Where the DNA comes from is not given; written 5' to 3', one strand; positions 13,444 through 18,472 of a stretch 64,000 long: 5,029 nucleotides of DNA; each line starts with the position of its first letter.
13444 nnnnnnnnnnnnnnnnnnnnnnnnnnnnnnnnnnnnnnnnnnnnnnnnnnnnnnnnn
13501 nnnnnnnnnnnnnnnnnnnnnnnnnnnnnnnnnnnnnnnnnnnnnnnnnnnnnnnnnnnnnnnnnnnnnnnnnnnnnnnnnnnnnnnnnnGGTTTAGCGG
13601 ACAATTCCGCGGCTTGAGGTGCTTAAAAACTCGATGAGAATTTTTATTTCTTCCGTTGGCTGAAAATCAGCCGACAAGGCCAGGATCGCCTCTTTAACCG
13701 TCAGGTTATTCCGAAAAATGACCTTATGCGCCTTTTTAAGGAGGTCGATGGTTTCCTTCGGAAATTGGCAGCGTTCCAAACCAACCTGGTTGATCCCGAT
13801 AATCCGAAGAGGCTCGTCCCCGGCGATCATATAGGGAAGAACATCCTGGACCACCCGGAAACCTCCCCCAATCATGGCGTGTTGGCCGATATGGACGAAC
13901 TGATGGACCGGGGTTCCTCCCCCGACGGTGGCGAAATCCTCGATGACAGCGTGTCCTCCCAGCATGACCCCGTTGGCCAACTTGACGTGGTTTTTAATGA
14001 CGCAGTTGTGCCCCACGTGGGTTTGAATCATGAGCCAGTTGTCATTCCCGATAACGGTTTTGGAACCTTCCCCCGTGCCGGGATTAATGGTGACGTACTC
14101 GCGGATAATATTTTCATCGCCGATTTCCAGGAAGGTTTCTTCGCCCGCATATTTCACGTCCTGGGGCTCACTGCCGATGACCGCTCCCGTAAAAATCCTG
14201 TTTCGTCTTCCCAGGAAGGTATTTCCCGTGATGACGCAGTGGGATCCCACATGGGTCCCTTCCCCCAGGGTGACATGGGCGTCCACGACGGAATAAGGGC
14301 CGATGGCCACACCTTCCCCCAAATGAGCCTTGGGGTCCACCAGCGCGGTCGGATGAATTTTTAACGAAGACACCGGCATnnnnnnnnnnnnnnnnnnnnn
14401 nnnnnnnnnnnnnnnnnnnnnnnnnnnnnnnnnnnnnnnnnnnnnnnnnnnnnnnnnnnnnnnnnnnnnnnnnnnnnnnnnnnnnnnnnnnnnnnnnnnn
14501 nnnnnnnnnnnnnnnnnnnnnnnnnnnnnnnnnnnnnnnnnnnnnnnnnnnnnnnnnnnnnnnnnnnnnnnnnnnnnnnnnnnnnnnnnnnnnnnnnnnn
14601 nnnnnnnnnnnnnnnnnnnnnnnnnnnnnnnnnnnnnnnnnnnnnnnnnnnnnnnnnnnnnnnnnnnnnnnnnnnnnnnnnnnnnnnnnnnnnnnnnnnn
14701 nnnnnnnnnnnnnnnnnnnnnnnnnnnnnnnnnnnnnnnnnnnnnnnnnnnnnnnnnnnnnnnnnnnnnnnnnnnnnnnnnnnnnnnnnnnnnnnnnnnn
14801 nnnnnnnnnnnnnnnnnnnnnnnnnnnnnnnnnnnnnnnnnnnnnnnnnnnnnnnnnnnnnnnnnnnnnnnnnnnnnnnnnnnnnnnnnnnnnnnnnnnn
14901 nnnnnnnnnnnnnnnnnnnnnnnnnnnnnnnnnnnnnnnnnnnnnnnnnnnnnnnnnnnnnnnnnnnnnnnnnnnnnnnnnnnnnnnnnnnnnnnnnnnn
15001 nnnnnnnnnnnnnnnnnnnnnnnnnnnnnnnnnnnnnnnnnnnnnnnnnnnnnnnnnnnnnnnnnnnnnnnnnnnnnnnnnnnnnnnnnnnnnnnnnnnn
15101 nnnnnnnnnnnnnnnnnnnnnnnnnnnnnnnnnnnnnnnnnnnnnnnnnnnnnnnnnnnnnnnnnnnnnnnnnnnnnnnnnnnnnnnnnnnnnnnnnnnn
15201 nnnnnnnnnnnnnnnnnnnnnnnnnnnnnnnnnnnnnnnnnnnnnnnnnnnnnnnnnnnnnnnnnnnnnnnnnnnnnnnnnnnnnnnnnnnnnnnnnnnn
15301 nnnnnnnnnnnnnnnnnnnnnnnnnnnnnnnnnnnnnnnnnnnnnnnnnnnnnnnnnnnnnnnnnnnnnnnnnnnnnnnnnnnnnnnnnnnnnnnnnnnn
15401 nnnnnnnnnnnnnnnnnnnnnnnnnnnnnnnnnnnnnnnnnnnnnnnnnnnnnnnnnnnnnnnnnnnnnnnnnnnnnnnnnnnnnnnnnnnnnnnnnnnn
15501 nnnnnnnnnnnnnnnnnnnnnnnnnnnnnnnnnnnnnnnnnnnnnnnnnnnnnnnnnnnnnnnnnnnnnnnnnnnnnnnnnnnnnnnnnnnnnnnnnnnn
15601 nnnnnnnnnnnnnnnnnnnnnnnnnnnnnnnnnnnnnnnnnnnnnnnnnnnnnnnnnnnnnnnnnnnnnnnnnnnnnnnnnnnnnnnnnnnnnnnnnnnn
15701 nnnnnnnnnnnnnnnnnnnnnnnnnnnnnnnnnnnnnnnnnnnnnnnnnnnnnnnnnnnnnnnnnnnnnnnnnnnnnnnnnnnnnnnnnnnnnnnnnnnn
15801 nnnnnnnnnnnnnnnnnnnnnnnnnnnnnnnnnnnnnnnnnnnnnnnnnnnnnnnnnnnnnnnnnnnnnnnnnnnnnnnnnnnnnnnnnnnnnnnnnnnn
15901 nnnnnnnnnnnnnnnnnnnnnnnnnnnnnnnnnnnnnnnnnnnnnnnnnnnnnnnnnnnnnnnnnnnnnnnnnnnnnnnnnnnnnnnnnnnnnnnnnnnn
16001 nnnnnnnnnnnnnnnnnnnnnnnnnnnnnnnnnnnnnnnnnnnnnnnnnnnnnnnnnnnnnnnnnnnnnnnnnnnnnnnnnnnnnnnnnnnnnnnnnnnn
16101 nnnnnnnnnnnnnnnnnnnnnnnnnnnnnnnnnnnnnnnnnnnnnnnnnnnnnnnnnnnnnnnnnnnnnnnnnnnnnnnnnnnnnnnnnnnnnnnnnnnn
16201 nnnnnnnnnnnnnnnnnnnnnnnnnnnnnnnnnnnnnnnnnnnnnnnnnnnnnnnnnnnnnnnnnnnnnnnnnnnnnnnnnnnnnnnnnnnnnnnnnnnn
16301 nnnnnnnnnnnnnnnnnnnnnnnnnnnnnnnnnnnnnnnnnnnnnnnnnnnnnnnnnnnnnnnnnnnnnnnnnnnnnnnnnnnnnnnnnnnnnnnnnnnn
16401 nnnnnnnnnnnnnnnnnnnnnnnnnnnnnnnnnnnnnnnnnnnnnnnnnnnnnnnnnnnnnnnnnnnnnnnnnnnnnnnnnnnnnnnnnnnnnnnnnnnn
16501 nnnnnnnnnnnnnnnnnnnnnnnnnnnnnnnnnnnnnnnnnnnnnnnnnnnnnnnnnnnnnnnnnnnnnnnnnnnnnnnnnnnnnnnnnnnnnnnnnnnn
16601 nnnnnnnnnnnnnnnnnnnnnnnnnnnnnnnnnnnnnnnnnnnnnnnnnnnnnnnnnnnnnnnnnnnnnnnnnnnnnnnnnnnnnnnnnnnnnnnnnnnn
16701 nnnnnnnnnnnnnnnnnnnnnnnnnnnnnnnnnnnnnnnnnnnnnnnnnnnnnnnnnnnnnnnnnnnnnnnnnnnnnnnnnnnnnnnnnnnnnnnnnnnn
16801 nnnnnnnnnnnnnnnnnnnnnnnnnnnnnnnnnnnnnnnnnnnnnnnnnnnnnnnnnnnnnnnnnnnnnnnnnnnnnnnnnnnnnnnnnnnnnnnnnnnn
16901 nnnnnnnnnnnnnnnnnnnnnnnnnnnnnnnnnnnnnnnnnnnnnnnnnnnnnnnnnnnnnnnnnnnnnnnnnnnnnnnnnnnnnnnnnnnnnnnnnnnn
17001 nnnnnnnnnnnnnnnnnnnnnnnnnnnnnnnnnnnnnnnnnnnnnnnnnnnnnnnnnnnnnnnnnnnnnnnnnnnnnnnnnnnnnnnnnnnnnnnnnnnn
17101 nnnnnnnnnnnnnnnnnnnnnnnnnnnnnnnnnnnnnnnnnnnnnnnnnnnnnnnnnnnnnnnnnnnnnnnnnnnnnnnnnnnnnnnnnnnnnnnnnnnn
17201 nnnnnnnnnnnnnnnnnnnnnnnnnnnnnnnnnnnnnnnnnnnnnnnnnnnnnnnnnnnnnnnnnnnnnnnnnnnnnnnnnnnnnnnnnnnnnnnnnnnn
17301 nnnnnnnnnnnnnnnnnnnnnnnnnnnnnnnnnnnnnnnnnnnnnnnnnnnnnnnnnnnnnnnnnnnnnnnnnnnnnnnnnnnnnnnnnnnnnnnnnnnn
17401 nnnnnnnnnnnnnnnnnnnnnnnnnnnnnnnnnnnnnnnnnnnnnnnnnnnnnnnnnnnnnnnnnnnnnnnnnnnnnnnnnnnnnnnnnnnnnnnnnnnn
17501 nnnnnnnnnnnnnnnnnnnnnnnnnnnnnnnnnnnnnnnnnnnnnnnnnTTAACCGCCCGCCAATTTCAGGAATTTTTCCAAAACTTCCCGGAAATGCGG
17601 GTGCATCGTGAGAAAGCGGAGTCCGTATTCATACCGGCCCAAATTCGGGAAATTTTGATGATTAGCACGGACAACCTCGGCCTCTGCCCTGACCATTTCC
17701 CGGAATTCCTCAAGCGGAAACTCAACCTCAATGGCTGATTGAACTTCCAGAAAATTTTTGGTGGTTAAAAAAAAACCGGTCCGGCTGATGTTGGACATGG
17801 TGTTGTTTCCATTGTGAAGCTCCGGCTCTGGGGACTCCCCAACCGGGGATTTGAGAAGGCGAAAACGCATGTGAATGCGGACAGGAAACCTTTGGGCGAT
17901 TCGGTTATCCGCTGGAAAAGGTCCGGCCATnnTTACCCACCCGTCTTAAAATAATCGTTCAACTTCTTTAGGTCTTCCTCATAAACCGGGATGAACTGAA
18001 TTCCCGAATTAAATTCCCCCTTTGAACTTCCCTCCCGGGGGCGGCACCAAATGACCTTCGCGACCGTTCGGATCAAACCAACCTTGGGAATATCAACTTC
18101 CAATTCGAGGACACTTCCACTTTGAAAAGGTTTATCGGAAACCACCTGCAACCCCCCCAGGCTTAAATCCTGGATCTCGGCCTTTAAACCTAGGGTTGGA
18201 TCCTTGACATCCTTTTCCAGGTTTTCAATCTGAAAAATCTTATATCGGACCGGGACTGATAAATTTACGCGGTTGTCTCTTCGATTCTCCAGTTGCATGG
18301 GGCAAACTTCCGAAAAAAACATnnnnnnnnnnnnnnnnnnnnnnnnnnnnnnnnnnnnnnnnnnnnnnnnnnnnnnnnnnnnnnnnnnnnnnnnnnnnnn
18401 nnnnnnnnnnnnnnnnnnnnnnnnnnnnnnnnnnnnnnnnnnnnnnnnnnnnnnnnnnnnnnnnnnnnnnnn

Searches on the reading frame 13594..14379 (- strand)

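Call 40: search_protein_families(library=pfam, proteins=[window:13594-14379:-], max_evalue=0.00001)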
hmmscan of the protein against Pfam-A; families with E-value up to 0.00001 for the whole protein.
window:13594-14379:- (261 aa): 3 families
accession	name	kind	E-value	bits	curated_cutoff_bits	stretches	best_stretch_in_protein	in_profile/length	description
PF00132.30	Hexapep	-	8.9e-24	82.6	27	2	18-52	2-36/36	Bacterial transferase hexapeptide (six repeats)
PF13720.11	Acetyltransf_11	-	2.5e-23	82.7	24.5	1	179-260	1-82/82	Udp N-acetylglucosamine O-acyltransferase; Domain 2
PF25084.1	LbH_EIF2B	-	5.2e-08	33.3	54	0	98-178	18-101/105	EIF2B subunit epsilon LbH domain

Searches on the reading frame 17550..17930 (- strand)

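Call 41: search_protein_families(library=pfam, proteins=[window:17550-17930:-], max_evalue=0.00001)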
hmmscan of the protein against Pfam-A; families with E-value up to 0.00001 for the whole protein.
window:17550-17930:- (126 aa): 1 family
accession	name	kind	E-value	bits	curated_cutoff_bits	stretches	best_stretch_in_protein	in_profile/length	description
PF07238.19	PilZ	-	2.1e-09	38.1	22.5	1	18-121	11-100/102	PilZ domain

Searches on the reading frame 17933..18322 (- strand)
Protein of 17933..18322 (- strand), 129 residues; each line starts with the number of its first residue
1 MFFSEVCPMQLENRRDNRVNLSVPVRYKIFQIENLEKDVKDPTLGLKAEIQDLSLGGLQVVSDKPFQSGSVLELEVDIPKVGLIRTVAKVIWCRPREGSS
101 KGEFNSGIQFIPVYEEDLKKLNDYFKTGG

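Call 41: search_protein_families(library=pfam, proteins=[window:17933-18322:-], max_evalue=0.00001)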
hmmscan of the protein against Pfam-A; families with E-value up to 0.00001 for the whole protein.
window:17933-18322:- (129 aa): 1 family
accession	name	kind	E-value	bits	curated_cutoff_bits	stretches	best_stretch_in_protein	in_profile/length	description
PF07238.19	PilZ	-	3.9e-14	53.3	22.5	1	13-124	2-99/102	PilZ domain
